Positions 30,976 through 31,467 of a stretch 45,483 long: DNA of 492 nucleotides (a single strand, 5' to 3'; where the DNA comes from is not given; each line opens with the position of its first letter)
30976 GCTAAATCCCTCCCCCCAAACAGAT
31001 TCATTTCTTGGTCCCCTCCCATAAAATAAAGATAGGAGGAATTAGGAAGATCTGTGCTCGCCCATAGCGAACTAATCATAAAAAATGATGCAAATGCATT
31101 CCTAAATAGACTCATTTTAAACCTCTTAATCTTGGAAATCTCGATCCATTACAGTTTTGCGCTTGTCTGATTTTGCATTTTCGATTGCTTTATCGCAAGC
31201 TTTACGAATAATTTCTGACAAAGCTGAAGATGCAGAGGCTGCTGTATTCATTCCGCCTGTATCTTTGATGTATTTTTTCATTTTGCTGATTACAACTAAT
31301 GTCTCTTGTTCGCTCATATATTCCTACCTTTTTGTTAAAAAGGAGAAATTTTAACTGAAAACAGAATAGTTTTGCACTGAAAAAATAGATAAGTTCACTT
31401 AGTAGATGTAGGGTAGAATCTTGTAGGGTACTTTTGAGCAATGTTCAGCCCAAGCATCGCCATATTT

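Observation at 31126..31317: Small histone-fold protein in a Chlamydiae-like genome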

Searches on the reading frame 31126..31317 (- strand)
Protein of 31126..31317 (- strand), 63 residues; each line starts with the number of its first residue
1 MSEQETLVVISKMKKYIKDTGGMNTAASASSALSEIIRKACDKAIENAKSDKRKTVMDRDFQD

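Call 3: search_protein_families(library=pfam, proteins=[window:31129-31317:-], max_evalue=10)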
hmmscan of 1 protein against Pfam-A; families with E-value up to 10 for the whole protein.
seq(63 aa): 3 families
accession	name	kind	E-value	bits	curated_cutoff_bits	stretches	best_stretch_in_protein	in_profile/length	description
PF00808.29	CBFD_NFYB_HMF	-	0.00051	20.7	21.4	1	18-60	16-60/65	Histone-like transcription factor (CBF/NF-Y) and archaeal histone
PF18376.6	MDD_C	-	0.014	15.7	23.2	1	8-62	4-54/186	Mevalonate 5-diphosphate decarboxylase C-terminal domain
PF07539.18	UTP20_N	-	0.017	13.9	27.6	1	2-58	544-600/615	U3 small nucleolar RNA-associated protein 20, N-terminal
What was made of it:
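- On Nucleosomal histones (archaeal HMf/HTk; eukaryotic core histones; Pfam PF00808/PF00125): PF00808 scores 20.7 bits against a cut-off of 21.4 (call 3).
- Closest known: Chlamydial Hc1/Hc2. Different: The Pfam scan gave no Hc1 hit at E<=10 (call 3).
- There is no DUF1931 hit (call 3).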

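Call 4: search_protein_families(library=ncbifam, proteins=[window:31129-31317:-], max_evalue=10)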
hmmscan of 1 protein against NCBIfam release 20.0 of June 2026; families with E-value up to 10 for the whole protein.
seq(63 aa): 2 families
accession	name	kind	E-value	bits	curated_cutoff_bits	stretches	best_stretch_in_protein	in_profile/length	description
NF043032.1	archaea_histone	superfamily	9.7e-07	29.1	50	1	11-60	3-56/60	histone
TIGR03099.1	dCO2ase_PEP1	hypoth_equivalog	0.023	13.8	478.45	1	10-53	295-339/398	pyridoxal-dependent decarboxylase, exosortase A system-associated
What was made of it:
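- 31126..31317 (-): Histone CDS, 63 aa, 7.0 kDa, pI 8.8. An HBb-type (alpha3-truncated 'bacterial dimer') histone. NCBIfam archaea_histone E 9.7e-7 (call 4).
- On Nucleosomal histones (archaeal HMf/HTk; eukaryotic core histones; Pfam PF00808/PF00125): NCBIfam archaea_histone scores 29.1 against 50 (call 4).
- Curated thresholds are not reached: Pfam CBFD_NFYB_HMF 20.7 bits against 21.4, and NCBIfam 29.1 against 50 (calls 3, 4).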

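Call 5: search_solved_structures(query=window:31129-31317:-, max_evalue=10, show_alignments=4)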
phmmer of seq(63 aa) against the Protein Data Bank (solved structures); distinct sequences matched with E-value up to 10: 10.
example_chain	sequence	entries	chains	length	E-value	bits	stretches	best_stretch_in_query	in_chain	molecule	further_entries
8cmp_A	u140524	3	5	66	4.8e-13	51.8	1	5-61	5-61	CBFD_NFYB_HMF domain-containing protein | Transcription factor CBF/NF-Y/archaeal histone domain-containing protein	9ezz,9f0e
8fvx_A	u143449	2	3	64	5.6e-13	51.6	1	5-61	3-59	CBFD_NFYB_HMF domain-containing protein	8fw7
9qt0_A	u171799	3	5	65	4.8e-07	33.2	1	2-61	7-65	DUF1931 domain-containing protein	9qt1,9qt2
8grq_D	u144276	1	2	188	0.017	19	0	7-62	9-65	H2B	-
9f2c_A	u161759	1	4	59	0.066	17.2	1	7-59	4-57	hypothetical protein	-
5y26_B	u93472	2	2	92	0.32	15.1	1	5-63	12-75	Putative transcription factor C16C4.22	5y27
8bdk_A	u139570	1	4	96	0.4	14.8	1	16-62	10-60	DNA-binding protein HmvA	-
5dcq_D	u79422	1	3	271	0.51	14.5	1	12-51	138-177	Fibronectin-binding protein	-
9qv5_A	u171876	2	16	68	1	13.5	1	11-61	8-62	Archaeal histone A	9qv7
4hxt_A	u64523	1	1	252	3.4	11.9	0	15-50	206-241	De Novo Protein OR329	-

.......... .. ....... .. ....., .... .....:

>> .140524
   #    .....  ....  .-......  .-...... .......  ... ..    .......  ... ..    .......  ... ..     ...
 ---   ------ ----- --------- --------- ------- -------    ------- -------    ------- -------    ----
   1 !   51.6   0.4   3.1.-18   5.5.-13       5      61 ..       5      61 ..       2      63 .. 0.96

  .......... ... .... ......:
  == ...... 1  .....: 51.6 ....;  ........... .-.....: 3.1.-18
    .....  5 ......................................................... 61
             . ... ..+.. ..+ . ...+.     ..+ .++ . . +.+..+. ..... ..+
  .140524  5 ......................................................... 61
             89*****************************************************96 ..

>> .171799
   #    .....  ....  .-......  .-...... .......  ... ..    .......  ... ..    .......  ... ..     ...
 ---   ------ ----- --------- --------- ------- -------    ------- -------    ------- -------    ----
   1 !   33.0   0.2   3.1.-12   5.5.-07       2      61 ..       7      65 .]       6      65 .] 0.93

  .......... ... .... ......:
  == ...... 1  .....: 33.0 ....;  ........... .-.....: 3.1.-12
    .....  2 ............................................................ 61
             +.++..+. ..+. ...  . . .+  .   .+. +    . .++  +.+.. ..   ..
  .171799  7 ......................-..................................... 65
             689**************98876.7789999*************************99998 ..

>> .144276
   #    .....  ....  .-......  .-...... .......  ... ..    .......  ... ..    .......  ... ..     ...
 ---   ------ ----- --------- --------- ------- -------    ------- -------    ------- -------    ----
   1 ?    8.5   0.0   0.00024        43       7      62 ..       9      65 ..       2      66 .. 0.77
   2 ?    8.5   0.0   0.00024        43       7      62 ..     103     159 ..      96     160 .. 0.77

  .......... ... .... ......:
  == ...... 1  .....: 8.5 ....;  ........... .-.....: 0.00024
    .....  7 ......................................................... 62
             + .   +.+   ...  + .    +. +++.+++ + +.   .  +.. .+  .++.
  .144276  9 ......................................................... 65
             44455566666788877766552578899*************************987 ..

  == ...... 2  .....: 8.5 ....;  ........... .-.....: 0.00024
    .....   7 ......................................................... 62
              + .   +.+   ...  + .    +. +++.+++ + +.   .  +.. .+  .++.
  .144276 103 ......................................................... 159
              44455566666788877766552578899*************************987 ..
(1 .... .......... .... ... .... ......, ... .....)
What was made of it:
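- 31126..31317 (-): PDB phmmer hits HBb 8cmp/8fvx at E about 5e-13 (call 5).
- On DUF1931 (PF09123) pseudodimeric histone-fold proteins (Aq_328 type): The protein is a single 63-aa fold, and the DNA-binding residues are present (call 5).
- Sequence: HBb E about 5e-13, against HLp E 5e-7 (call 5).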

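Call 6: find_homologous_proteins(query=window:31129-31317:-, max_evalue=0.001)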
Query seq(63 aa) (63 aa): 73 proteins with E <= 0.001 among 73 candidates.
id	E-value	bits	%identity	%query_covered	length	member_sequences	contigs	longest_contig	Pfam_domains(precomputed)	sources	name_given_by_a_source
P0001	3.0e-31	122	100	100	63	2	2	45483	-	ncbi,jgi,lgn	jgi:histone H3/H4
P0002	1.7e-26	108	87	100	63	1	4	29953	-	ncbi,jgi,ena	jgi:histone H3/H4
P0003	1.9e-26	108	87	100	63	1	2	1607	-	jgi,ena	jgi:histone H3/H4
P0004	8.4e-21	90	78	92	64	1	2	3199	-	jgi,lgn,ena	-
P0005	8.1e-19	84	71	98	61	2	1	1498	-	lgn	-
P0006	1.1e-18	83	69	97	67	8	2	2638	-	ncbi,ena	-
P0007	5.2e-18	81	71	92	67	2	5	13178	-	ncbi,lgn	-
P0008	5.5e-18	81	65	98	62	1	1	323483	-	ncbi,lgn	-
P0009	5.8e-18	81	70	95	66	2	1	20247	-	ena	-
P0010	5.8e-18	81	70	95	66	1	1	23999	-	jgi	jgi:histone H3/H4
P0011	2.0e-17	79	74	73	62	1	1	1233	-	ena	-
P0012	2.1e-17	79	67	97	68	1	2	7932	-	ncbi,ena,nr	ncbi:MAG: hypothetical protein KDD69_11115 [Bdellovibrionales bacterium]|nr:hypothetical protein [Bd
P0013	3.0e-17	79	71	94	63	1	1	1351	-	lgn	-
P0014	3.6e-17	79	67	95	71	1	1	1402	-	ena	-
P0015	3.7e-17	79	69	94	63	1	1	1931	-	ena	-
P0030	1.1e-15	74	61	97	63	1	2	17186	-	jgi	jgi:histone H3/H4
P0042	6.6e-15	72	64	94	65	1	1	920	-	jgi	jgi:histone H3/H4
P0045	8.6e-15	71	64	97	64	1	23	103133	-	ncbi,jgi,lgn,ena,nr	ncbi:MAG: hypothetical protein A2015_12890 [Spirochaetes bacterium GWF1_31_7]|nr:MAG: hypothetical p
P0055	3.6e-14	69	64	87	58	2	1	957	-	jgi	jgi:histone H3/H4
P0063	2.2e-13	67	60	90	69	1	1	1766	-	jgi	jgi:histone H3/H4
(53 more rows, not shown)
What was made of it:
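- Checked: 73 homologue clusters with E between 3e-31 and 8e-11 (call 6).
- JGI labels it 'histone H3/H4' (call 6).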

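Call 11: list_cluster_members(proteins=[P0001, P0002, P0004, P0006, P0007, P0008, P0009, P0010, P0012, P0045])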
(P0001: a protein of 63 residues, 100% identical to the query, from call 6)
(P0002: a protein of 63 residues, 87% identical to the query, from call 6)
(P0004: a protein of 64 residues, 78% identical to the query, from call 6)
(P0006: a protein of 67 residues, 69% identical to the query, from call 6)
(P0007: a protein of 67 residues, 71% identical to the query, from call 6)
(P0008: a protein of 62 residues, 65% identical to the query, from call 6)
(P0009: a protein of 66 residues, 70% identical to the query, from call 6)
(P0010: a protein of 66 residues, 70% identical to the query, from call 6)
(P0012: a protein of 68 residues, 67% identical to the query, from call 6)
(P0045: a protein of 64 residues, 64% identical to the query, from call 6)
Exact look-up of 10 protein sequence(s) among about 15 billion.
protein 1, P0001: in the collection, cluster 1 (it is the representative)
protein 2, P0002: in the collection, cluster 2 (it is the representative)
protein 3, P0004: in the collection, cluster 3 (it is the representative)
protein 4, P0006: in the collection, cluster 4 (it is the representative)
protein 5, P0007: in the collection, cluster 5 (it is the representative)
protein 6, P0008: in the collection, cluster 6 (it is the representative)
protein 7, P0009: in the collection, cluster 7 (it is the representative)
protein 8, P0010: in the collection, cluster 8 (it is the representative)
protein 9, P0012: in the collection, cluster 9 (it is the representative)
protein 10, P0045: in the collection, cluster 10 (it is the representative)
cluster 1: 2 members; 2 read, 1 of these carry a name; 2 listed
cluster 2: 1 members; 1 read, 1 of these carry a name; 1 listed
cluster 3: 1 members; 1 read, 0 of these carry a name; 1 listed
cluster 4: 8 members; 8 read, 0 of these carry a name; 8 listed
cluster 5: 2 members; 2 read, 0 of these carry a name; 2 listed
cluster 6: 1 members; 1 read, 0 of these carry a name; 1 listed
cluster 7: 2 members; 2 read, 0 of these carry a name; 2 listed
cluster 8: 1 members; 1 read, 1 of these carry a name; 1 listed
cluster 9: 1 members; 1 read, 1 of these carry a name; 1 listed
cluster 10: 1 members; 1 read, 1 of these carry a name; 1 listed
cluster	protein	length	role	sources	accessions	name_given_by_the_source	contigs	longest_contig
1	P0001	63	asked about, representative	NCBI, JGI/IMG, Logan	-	histone H3/H4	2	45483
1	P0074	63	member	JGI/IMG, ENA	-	-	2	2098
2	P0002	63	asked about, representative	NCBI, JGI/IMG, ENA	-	histone H3/H4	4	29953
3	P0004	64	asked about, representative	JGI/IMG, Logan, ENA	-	-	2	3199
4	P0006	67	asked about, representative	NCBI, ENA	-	-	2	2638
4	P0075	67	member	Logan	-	-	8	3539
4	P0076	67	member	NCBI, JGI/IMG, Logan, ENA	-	-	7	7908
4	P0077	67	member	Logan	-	-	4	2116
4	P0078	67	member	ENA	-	-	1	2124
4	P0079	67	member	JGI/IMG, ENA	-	-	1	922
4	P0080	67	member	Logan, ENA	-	-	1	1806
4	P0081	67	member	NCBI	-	-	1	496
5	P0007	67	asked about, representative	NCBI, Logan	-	-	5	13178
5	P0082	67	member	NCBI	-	-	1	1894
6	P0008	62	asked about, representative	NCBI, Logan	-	-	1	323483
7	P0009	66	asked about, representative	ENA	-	-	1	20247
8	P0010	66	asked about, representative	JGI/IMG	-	histone H3/H4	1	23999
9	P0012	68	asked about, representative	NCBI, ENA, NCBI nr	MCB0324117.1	MAG: hypothetical protein KDD69_11115 [Bdellovibrionales bacterium] | hypothetical protein [Bdellovibrionales bacterium]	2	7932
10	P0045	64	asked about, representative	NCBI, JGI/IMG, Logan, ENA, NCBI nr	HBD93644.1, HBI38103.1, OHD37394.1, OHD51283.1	MAG: hypothetical protein A2015_12890 [Spirochaetes bacterium GWF1_31_7] | MAG: hypothetical protein A2Y30_00295 [Spirochaetes bacterium GWE1_32_154]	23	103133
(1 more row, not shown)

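Call 13: find_encoding_contigs(protein=P0001, flank=6000, max_places=6)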
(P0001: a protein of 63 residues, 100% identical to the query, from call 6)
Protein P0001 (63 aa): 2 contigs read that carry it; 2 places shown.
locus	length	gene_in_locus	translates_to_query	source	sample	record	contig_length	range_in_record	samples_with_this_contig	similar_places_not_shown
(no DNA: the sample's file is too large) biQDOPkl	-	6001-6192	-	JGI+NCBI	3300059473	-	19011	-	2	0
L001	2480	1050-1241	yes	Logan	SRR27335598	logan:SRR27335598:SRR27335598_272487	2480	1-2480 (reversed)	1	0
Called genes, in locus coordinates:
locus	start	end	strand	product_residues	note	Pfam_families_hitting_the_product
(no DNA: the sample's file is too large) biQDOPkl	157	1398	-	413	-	PF07690:MFS_1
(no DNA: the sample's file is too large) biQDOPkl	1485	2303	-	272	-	PF00293:NUDIX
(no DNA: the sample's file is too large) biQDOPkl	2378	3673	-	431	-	PF01938:TRAM, PF05958:tRNA_U5-meth_tr, PF02475:TRM5-TYW2_MTfase (weak)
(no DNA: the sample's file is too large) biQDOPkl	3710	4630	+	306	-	-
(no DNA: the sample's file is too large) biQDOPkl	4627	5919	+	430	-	PF01222:ERG4_ERG24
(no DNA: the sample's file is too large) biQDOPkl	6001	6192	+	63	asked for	-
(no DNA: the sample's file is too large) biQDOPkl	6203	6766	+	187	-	-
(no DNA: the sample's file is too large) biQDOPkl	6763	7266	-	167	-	PF02600:DsbB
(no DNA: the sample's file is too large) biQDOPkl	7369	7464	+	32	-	?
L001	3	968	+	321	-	?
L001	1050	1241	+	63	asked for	-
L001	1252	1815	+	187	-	-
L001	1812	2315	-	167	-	PF02600:DsbB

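Call 14: find_encoding_contigs(protein=P0002, flank=6000, max_places=6)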
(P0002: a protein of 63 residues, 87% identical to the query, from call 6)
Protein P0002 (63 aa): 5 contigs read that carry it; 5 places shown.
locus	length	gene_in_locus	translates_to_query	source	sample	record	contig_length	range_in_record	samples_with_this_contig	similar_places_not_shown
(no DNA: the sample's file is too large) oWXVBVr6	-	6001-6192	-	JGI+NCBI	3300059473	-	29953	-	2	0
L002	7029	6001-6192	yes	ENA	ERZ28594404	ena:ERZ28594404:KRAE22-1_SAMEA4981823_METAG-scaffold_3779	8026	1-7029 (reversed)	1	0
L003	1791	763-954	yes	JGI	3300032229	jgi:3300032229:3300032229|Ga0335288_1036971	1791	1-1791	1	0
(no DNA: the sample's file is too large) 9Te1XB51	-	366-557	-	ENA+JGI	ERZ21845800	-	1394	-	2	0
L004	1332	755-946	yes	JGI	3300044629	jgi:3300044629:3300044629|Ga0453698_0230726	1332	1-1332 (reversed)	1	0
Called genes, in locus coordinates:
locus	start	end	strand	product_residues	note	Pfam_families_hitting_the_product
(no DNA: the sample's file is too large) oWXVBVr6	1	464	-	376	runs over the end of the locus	PF07690:MFS_1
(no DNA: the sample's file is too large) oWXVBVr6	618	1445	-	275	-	PF00293:NUDIX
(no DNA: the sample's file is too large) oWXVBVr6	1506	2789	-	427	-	PF01938:TRAM, PF02475:TRM5-TYW2_MTfase (weak), PF05175:MTS (weak), PF05958:tRNA_U5-meth_tr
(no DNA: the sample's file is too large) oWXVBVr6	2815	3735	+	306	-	-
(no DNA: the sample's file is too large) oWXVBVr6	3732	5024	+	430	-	PF01222:ERG4_ERG24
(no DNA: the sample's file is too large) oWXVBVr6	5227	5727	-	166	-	PF13613:HTH_Tnp_4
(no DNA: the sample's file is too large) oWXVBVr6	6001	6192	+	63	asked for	-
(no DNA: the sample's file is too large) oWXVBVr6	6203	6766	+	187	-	-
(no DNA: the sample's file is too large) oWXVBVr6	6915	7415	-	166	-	PF02600:DsbB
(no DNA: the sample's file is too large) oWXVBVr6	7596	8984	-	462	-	PF00232:Glyco_hydro_1, PF00150:Cellulase (faint), PF02449:Glyco_hydro_42 (weak)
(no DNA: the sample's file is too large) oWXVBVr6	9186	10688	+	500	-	PF13475:DUF4116 (faint)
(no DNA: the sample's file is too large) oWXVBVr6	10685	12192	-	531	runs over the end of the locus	PF00005:ABC_tran, PF01935:DUF87 (faint), PF02463:SMC_N (faint), PF03193:RsgA_GTPase (faint), PF13175:AAA_15 (faint), PF13476:AAA_23 (faint), PF12848:ABC_tran_Xtn, PF00005:ABC_tran, +11 more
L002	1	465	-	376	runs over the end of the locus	PF07690:MFS_1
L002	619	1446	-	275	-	PF00293:NUDIX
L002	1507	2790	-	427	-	PF01938:TRAM, PF02475:TRM5-TYW2_MTfase (weak), PF05175:MTS (weak), PF05958:tRNA_U5-meth_tr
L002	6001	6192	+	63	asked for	-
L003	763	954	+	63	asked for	-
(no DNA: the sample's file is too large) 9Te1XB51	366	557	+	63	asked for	-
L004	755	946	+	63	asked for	-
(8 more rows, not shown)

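Call 19: find_related_loci(query=A1, collection=genome_contigs, flank=4000)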
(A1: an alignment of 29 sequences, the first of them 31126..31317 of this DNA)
Query A1 (63 aa) in genome_contigs; peptide patterns used: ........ (x = any residue, [..] = any of these).
599 stretches matched a pattern (row limit reached: there are more); 581 encode a relative of the query (tblastn E <= 1e-3); the best 80 are kept; 80 distinct loci.
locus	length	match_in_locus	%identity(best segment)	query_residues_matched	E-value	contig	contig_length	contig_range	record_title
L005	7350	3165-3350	69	1-62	2e-27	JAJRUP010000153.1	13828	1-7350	MAG: bacterium isolate Dive96_bin10.193 k141_2901377, whole genome shotgun sequence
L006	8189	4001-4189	65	1-63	1e-25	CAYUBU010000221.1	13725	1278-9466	MAG TPA_asm: uncultured Nitrospirota bacterium isolate binchicken_co231_141 genome assembly, contig: k141_156294, whole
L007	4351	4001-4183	64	2-62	2e-25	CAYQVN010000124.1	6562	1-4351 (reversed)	MAG TPA_asm: uncultured Nitrospirota bacterium isolate binchicken_co275_510 genome assembly, contig: NODE_20972_length_6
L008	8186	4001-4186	66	1-62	1e-24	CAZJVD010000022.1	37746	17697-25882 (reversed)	MAG TPA_asm: uncultured Oligoflexia bacterium isolate SRP178908_co1_53 genome assembly, contig: NODE_582_length_37746_co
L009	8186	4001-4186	65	1-62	1e-24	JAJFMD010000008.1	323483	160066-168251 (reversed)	MAG: Chlamydiae bacterium isolate OFTM358 OFTM358_7, whole genome shotgun sequence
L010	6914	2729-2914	69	1-62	2e-24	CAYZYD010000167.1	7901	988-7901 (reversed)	MAG TPA_asm: uncultured Planctomycetia bacterium isolate SRP128890_co1_207 genome assembly, contig: NODE_12815_length_79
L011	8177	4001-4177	71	5-63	2e-24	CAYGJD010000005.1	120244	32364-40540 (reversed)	MAG TPA_asm: uncultured bacterium isolate ERP117304_co1_192 genome assembly, contig: NODE_202_length_120244_cov_13.31050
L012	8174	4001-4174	64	4-61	3e-24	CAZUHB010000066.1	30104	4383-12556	MAG TPA_asm: uncultured Phycisphaerales bacterium isolate binchicken_co97_479 genome assembly, contig: NODE_6186_length_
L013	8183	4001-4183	64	1-61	4e-24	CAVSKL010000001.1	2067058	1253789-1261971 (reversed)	MAG: Candidatus Eisenbacteria bacterium isolate MFD01721.bin.1.114 genome assembly, contig: contig_12056, whole genome s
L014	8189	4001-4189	62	1-63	5e-24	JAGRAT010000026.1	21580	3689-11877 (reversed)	MAG: Bdellovibrionales bacterium isolate HKST-UBA25 NODE_26_length_21580_cov_3.247035, whole genome shotgun sequence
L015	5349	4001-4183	67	1-61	6e-24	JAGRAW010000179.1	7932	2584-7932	MAG: Bdellovibrionales bacterium isolate HKST-UBA28 NODE_179_length_7932_cov_3.466327, whole genome shotgun sequence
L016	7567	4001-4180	65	2-61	6e-24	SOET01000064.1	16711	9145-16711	MAG: Candidatus Kuenenia hertensis isolate YC6 NODE_8441_length_16711_cov_265.635927, whole genome shotgun sequence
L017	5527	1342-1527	61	1-62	5e-24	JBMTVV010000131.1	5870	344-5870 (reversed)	MAG: Bdellovibrionota bacterium isolate LKB_V8_S20_100percent_par_LKB_V8_S20_metabat.10 NODE_12122_length_5870_cov_3.703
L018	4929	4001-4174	71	4-61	6e-24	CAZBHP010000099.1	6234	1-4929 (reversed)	MAG TPA_asm: uncultured bacterium isolate SRP298887_co1_63 genome assembly, contig: NODE_15454_length_6234_cov_4.876032,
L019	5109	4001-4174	71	5-62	8e-24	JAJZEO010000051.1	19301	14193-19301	MAG: bacterium isolate LL2.bin32 NODE_2918_length_19301_cov_1.28398, whole genome shotgun sequence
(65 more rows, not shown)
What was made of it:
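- Checked: At least 581 confirmed loci among GTDB species genomes (call 19).
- The same family occurs at about 60-70% identity in free-living Bdellovibrionota, anammox Planctomycetota and Nitrospirota (call 19), so a host-directed role cannot be its core function.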

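Call 34: predict_structure(alignment_id=A2)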
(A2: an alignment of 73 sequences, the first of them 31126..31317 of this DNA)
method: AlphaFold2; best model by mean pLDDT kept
length: 63 residues; sequences in the alignment: 73
mean_pLDDT: 90.2   pTM: 0.64
mean pLDDT of the five models: 90.2, 89.7, 88.0, 70.4, 68.3
residues with pLDDT >= 90: 45; 70-90: 16; 50-70: 2; < 50: 0
segments of 3 or more residues with pLDDT < 50: none
pLDDT, mean of each block of 10 residues (from residue 1): 77 94 91 91 96 95 81
secondary structure, 60 per line:
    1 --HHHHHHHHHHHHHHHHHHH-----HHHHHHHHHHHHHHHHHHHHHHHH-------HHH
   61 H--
elements in order: H3-21 H27-50 H58-61
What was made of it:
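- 31126..31317 (-): AF2 pLDDT 90.2 with helices H3-21, H27-50, H58-61 (call 34).
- Fold: AF2 pLDDT 90.2 with alpha2 of 24 residues and alpha3 of 4 residues (call 34).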

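Call 37: fold_search(model_id=the predicted structure, library=pdb)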
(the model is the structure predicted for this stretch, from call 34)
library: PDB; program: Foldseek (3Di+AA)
matches with E <= 10: 961; with E <= 0.001: 5
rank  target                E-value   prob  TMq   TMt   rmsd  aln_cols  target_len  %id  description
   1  9ezz_B                1.6e-04  1.00  0.80  0.81   2.3        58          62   53  Bacterial histone protein HBb from Bdellovibrio bacteriovorus bound to DNA (released 2024-06-26)
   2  9ezz_A                1.7e-04  1.00  0.80  0.82   1.7        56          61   54  Bacterial histone protein HBb from Bdellovibrio bacteriovorus bound to DNA (released 2024-06-26)
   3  8fvx                  1.9e-04  1.00  0.79  0.79   1.8        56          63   54  Histone from Bdellovibrio bacteriovorus (released 2023-08-30)
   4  9f0e_A                2.1e-04  1.00  0.78  0.83   1.8        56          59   54  Bacterial histone protein HBb from Bdellovibrio bacteriovorus bound to DNA (released 2024-06-26)
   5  8cmp                  3.4e-04  1.00  0.78  0.84   1.7        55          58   55  DNA-binding bacterial histone protein HBB from Bdellovibrio bacteriovorus (released 2024-03-06)
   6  9qt1_A                1.4e-02  1.00  0.78  0.85   1.7        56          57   41  Bacterial histone HLp from Leptospira perolatii bound to DNA (released 2025-12-24)
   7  9qt0_A                1.5e-02  1.00  0.78  0.87   1.7        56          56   41  DNA-binding bacterial histone HLp from Leptospira perolatii (released 2025-12-24)
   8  9f2c_B                3.4e-02  1.00  0.74  0.81   1.0        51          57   29  Archaeal histone protein HTkC from Thermococcus kodakarensis (released 2024-10-02)
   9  9f2c_A                7.7e-02  1.00  0.74  0.79   1.0        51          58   29  Archaeal histone protein HTkC from Thermococcus kodakarensis (released 2024-10-02)
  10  8jcc_H                8.8e-02  0.99  0.63  0.45   2.2        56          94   20  Human histone H2B variant H2BFWT Cryo-EM structure with 601 DNA sequence (released 2024-05-15)
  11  8jcd_H                1.0e-01  0.99  0.63  0.46   2.2        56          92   20  Human H2BFWTH100R nucleosome with 601 DNA (released 2024-05-15)
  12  8q16_C                1.0e-01  0.99  0.62  0.44   2.4        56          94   20  CryoEM structure of rice nucleosome containing a H4 variant chimera (released 2025-02-05)
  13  6kbb_D                1.0e-01  0.97  0.64  0.46   3.5        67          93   21  Role of the DEF/Y motif of Swc5 in histone H2A.Z deposition (released 2020-01-29)
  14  7bp6_D                1.1e-01  0.99  0.64  0.47   2.3        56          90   20  Structural insights into nucleosome reorganization by NAP1-RELATED PROTEIN 1 (NRP1) (released 2020-11-11)
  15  8q16_D                1.1e-01  0.99  0.62  0.45   2.4        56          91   20  CryoEM structure of rice nucleosome containing a H4 variant chimera (released 2025-02-05)
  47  5zbx_E                2.0e-01  0.97  0.61  0.42   3.0        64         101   22  The crystal structure of the nucleosome containing histone H3.1 CATD(V76Q, K77D) (released 2019-02-13)
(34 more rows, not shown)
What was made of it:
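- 31126..31317 (-): Foldseek top hits are HBb, TM 0.78-0.80, 53-55% identity (call 37).
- Closest known: HBb / Bd0055 of Bdellovibrio bacteriovorus. Same: (calls 5, 34, 37)
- Foldseek best hits are free and DNA-bound HBb (9ezz, 8fvx, 9f0e, 8cmp), TM 0.78-0.80, rmsd 1.7-2.3 A (call 37). HLp is the second-best structural and sequence match (E 5e-7; TM 0.78; 41% identity; calls 5, 37).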
